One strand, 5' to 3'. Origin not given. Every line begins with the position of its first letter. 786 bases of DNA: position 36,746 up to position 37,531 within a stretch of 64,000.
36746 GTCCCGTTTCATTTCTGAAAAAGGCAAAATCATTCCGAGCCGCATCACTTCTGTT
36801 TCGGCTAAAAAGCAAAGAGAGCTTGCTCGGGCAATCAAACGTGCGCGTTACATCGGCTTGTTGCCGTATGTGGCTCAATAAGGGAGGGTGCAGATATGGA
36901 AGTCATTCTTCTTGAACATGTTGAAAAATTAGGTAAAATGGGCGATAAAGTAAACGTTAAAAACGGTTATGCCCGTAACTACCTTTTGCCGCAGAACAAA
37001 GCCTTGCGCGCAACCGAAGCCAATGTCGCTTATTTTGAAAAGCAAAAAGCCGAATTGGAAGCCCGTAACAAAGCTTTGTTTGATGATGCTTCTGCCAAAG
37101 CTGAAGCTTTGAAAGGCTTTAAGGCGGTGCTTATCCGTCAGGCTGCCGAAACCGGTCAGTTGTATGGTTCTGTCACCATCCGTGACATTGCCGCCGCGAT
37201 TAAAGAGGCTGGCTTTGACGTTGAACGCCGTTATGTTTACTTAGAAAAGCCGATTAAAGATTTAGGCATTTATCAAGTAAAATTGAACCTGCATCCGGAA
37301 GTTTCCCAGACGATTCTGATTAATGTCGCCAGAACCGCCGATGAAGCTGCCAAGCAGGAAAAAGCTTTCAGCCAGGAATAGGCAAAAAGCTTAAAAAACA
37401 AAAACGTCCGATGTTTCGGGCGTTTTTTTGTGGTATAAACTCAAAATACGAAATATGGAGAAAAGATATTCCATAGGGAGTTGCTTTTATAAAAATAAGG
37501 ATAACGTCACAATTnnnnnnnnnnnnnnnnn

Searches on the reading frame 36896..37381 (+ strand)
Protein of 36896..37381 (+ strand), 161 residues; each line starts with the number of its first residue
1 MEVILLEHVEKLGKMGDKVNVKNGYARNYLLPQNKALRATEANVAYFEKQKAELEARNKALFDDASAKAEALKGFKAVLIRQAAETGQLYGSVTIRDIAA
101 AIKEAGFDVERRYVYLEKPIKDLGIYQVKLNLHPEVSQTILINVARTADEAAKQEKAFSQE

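Call 52: search_protein_families(library=pfam, proteins=[window:36896-37381:+], max_evalue=0.001)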
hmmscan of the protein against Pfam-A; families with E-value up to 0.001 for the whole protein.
window:36896-37381:+ (161 aa): 2 families
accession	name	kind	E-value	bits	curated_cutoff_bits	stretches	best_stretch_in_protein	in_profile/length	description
PF03948.19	Ribosomal_L9_C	-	1.7e-24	86.5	23.2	1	64-145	2-85/86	Ribosomal protein L9, C-terminal domain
PF01281.25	Ribosomal_L9_N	-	3.2e-22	78.2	20.7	1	1-46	1-46/47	Ribosomal protein L9, N-terminal domain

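Call 56: find_encoding_contigs(protein=window:36896-37381:+, flank=10000, max_places=10)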
Protein window:36896-37381:+ (161 aa): 21 contigs read that carry it; 10 places shown.
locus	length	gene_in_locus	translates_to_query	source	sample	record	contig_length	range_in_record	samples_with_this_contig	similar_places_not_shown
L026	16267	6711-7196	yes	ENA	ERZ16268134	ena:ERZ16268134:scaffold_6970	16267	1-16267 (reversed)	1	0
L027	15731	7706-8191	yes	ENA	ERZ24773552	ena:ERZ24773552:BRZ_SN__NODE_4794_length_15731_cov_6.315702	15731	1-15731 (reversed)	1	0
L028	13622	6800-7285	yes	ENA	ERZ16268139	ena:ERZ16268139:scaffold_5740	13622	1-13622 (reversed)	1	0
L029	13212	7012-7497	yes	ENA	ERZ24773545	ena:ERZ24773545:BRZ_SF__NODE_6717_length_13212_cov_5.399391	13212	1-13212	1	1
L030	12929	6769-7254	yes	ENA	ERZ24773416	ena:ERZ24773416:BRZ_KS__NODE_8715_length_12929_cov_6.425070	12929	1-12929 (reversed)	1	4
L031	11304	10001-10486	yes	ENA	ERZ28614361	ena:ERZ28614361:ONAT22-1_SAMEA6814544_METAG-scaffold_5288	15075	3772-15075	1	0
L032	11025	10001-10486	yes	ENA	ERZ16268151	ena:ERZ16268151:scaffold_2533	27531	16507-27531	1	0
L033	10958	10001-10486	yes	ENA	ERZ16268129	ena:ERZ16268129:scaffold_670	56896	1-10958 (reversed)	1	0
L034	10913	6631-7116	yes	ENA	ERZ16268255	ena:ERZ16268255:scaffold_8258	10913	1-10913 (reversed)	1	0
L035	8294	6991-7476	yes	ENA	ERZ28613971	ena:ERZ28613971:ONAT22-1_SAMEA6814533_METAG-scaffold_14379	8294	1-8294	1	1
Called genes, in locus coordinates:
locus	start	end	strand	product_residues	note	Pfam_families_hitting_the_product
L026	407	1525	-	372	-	PF04055:Radical_SAM, PF06969:HemN_C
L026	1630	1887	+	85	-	-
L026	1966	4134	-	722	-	PF13365:Trypsin_2 (weak)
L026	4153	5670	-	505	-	PF13541:ChlI, PF00158:Sigma54_activat (faint), PF01078:Mg_chelatase, PF07728:AAA_5, PF00493:MCM (weak), PF13335:Mg_chelatase_C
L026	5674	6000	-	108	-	-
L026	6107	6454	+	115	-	PF01250:Ribosomal_S6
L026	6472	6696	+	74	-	PF01084:Ribosomal_S18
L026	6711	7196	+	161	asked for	PF01281:Ribosomal_L9_N, PF03948:Ribosomal_L9_C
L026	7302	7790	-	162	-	-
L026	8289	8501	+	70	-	PF04070:DUF378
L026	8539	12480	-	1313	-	-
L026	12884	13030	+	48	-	-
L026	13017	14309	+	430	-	PF00275:EPSP_synthase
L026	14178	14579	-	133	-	-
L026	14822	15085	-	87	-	PF00501:AMP-binding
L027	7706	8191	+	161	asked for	PF01281:Ribosomal_L9_N, PF03948:Ribosomal_L9_C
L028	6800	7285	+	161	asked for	PF01281:Ribosomal_L9_N, PF03948:Ribosomal_L9_C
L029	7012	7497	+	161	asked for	PF01281:Ribosomal_L9_N, PF03948:Ribosomal_L9_C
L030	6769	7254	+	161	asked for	PF01281:Ribosomal_L9_N, PF03948:Ribosomal_L9_C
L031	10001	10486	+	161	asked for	PF01281:Ribosomal_L9_N, PF03948:Ribosomal_L9_C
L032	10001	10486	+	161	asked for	PF01281:Ribosomal_L9_N, PF03948:Ribosomal_L9_C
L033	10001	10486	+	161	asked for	PF01281:Ribosomal_L9_N, PF03948:Ribosomal_L9_C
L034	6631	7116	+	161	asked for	PF01281:Ribosomal_L9_N, PF03948:Ribosomal_L9_C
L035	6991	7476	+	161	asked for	PF01281:Ribosomal_L9_N, PF03948:Ribosomal_L9_C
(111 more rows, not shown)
